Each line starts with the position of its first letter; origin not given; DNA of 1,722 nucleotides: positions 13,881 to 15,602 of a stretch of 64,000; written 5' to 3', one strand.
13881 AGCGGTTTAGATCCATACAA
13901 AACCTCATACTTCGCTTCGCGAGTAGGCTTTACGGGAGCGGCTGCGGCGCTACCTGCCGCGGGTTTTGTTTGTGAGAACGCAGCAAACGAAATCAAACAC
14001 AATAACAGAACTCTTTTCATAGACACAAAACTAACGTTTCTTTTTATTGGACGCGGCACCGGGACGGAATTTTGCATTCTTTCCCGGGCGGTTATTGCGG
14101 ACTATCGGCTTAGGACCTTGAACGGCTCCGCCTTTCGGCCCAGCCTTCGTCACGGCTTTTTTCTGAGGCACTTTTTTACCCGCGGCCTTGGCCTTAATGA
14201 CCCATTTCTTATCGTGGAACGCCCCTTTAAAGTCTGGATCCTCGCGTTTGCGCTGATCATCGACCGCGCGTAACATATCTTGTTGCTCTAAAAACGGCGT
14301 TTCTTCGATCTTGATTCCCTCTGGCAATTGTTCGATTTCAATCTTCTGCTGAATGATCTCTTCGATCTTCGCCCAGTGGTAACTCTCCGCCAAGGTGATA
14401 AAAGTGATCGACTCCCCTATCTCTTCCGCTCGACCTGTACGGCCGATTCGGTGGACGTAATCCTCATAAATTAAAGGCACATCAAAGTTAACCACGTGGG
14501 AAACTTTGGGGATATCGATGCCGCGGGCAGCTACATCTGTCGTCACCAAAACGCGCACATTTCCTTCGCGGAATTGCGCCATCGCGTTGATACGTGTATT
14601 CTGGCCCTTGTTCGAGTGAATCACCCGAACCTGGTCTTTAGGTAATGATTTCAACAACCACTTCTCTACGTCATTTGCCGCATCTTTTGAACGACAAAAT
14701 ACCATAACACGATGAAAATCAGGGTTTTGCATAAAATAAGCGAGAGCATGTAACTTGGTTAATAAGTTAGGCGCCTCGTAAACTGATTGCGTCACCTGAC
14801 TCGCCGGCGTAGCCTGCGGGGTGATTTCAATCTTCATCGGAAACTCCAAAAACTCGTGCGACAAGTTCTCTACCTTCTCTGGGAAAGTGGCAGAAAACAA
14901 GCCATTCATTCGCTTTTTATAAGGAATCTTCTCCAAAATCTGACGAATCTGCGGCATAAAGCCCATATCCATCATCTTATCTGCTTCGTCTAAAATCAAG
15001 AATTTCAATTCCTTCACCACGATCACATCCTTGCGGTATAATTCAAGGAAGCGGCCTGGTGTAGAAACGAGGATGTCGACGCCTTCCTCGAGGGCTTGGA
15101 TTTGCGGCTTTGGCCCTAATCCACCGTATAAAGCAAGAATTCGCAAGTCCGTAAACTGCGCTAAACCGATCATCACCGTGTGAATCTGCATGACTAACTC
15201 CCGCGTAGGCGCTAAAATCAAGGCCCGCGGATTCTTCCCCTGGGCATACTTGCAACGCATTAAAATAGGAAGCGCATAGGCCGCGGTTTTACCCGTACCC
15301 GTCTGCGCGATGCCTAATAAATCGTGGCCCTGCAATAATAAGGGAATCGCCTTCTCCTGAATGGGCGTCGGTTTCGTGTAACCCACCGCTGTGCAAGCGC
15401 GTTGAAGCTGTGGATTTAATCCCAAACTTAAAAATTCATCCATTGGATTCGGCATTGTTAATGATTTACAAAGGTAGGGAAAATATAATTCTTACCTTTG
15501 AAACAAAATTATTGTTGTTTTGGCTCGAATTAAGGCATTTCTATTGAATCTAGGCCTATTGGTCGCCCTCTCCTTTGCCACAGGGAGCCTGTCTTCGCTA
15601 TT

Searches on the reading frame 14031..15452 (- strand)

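Call 41: search_protein_families(library=ncbifam, proteins=[window:14031-15452:-])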
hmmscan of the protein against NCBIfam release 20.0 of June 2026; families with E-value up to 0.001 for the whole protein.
window:14031-15452:- (473 aa): 39 families (the best 25 are shown)
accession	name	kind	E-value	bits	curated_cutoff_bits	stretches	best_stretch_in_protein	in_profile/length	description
NF053710.1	RNA_heli_RhlE2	exception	4e-111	372.4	925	1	7-420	3-420/635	RNA helicase RhlE2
NF007882.0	PRK10590.1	equivalog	3.9e-106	355.7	743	1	7-372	3-369/456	ATP-dependent RNA helicase RhlE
NF053631.1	RNA_helic_CshA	equivalog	6.2e-105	351.5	646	1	7-384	1-373/434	degradosome RNA helicase CshA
NF053711.1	RNA_heli_RhlE1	exception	9.8e-104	347.5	750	1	7-436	3-429/434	RNA helicase RhlE1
NF008744.0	PRK11776.1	equivalog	1.5e-98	330.4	524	1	4-397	3-391/460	ATP-dependent RNA helicase DbpA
NF008394.0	PRK11192.1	equivalog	3.2e-95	319.5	507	1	6-386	4-384/441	ATP-dependent RNA helicase SrmB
NF002340.1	PRK01297.1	equivalog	3.4e-92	309.1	564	1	7-371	3-372/372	ATP-dependent RNA helicase RhlB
NF003419.0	PRK04837.1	equivalog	8e-91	304.9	588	1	6-403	10-411/424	ATP-dependent RNA helicase RhlB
NF008642.0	PRK11634.1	equivalog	9.4e-84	282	989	1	7-378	8-375/628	DEAD/DEAH family ATP-dependent RNA helicase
NF053636.1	DDHlcsCsdAPsy1082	equivalog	4.5e-81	272.9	890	1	7-385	5-379/512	DEAD/DEAH box helicase CsdA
NF003390.0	PRK04537.1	equivalog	1.2e-72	245.8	732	1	7-378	11-387/572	ATP-dependent RNA helicase RhlB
NF010337.0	PRK13766.1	equivalog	4e-23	81.4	610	2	225-425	345-553/781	Hef nuclease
TIGR01389.1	recQ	equivalog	1.2e-18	66.9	640.2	1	23-369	9-342/591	DNA helicase RecQ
TIGR00614.1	recQ_fam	subfamily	2.6e-13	49.6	219.8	1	243-363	223-341/470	RecQ family ATP-dependent DNA helicase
TIGR04121.1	DEXH_lig_assoc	equivalog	1.4e-12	46.2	850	1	27-345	13-349/804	ligase-associated DNA damage response DEXH box helicase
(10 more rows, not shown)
